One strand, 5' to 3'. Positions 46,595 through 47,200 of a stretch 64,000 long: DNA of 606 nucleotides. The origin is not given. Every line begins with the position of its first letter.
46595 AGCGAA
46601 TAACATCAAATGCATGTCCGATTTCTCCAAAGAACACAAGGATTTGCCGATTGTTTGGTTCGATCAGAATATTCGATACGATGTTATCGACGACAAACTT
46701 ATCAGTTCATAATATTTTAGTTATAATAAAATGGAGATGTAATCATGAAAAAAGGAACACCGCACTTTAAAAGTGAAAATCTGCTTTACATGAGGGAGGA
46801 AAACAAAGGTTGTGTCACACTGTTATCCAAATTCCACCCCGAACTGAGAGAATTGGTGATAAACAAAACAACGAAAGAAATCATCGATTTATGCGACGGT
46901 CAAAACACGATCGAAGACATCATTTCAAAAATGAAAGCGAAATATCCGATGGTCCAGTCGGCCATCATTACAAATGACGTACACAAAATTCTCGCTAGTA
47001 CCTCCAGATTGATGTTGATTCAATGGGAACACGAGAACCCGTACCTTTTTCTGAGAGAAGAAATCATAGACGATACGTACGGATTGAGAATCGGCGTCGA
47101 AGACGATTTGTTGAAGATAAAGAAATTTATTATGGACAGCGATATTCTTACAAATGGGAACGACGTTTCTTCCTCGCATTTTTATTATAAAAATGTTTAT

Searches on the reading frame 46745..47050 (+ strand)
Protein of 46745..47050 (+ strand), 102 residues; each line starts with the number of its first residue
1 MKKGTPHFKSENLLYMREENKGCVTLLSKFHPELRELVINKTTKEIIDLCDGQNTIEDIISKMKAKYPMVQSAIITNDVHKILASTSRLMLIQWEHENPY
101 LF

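Call 84: search_solved_structures(query=window:46745-47050:+, max_evalue=10)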
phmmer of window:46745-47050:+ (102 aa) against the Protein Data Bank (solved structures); distinct sequences matched with E-value up to 10: 1.
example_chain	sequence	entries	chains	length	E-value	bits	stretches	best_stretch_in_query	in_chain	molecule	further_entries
6v85_F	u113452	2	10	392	0.93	13.2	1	39-86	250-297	Phosphoprotein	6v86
